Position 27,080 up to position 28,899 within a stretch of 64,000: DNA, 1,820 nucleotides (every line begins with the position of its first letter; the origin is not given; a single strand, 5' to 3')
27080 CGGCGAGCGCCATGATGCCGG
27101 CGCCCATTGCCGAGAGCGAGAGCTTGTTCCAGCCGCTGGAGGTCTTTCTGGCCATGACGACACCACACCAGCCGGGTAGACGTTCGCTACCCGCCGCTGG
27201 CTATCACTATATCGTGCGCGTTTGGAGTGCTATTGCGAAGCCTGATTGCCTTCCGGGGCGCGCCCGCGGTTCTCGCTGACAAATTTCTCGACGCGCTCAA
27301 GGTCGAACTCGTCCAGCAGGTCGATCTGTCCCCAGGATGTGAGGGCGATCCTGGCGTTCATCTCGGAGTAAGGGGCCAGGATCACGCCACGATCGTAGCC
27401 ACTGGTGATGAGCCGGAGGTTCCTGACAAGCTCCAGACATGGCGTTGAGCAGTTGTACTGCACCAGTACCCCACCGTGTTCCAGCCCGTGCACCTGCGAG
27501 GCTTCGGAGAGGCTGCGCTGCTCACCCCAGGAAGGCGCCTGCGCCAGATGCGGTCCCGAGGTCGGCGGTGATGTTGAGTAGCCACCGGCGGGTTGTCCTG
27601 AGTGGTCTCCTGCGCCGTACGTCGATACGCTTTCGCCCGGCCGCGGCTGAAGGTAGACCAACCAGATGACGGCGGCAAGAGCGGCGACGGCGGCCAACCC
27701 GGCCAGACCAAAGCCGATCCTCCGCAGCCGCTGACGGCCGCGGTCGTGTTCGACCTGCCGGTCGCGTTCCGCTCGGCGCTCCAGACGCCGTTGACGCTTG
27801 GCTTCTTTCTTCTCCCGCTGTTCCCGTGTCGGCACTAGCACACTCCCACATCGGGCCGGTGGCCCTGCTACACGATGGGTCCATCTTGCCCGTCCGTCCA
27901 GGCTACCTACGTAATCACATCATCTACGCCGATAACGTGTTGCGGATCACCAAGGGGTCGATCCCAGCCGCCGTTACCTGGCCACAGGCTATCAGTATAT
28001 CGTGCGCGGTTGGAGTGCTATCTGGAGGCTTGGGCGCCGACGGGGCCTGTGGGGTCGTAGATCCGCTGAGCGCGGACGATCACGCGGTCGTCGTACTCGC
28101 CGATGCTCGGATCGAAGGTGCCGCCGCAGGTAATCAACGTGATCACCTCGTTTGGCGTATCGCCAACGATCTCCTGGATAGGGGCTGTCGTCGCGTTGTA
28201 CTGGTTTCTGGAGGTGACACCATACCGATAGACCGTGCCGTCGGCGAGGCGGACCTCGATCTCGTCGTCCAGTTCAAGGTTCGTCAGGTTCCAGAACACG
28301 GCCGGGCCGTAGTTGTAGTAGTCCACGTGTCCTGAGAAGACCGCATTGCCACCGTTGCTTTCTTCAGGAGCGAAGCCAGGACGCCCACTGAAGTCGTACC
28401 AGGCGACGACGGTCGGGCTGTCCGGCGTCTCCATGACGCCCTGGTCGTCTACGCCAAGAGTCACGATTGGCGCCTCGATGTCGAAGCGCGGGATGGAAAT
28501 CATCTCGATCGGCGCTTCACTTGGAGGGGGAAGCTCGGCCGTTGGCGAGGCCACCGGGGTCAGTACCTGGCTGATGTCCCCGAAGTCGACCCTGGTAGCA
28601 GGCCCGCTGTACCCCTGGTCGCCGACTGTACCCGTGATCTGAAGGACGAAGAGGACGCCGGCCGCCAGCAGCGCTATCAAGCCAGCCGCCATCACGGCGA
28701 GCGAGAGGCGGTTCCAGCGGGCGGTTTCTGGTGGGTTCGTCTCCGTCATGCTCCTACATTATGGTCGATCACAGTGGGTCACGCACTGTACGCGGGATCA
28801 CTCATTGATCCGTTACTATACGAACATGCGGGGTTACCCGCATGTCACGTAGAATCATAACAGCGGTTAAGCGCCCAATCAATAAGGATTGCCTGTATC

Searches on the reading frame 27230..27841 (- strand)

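Call 20: search_protein_families(library=pfam, proteins=[window:27230-27841:-], max_evalue=0.001)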
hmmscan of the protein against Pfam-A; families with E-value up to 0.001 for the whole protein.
window:27230-27841:- (203 aa): 1 family
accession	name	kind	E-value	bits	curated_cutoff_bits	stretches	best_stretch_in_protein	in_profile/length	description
PF11303.13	DUF3105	-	4.7e-20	72.4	25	1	88-199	10-125/130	Protein of unknown function (DUF3105)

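Call 52: search_protein_families(library=ncbifam, proteins=[window:27230-27841:-], max_evalue=0.01)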
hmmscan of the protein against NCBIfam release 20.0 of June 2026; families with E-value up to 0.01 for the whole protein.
window:27230-27841:- (203 aa): 1 family
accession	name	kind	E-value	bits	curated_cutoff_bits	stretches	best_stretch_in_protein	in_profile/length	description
NF038083.1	CU044_5270_fam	subfamily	0.00012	22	100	1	15-85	4-69/284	CU044_5270 family protein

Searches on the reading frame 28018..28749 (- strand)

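Call 20: search_protein_families(library=pfam, proteins=[window:28018-28749:-], max_evalue=0.001)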
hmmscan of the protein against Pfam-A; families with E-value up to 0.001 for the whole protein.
window:28018-28749:- (243 aa): 1 family
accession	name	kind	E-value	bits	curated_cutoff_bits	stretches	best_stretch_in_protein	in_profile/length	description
PF04203.18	Sortase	-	2.2e-20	73.1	26.6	1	84-229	1-124/125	Sortase domain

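Call 52: search_protein_families(library=ncbifam, proteins=[window:28018-28749:-], max_evalue=0.01)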
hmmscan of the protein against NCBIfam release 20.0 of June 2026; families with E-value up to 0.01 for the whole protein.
window:28018-28749:- (243 aa): 7 families
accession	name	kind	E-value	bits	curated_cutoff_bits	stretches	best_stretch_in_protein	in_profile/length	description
NF033748.1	class_F_sortase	subfamily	4.2e-32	110.9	166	1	78-228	8-153/155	class F sortase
NF033746.1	class_D_sortase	subfamily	8.4e-07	28.9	165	1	83-230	12-134/135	class D sortase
NF058671.1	sortase_SrtD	exception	5.4e-06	26.2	140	1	127-228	99-186/187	class D sortase, LPxTATN-specific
TIGR01076.1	sortase_fam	subfamily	6.1e-06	26.1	39.35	1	84-231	3-129/136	sortase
NF033747.1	class_E_sortase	subfamily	1.2e-05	25.2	160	1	73-214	63-195/211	class E sortase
NF033745.1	class_C_sortase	subfamily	0.00056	19.7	160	1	132-229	133-220/220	class C sortase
TIGR03784.1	marine_sortase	equivalog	0.0024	17.5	158.25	1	129-226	86-173/174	class GN sortase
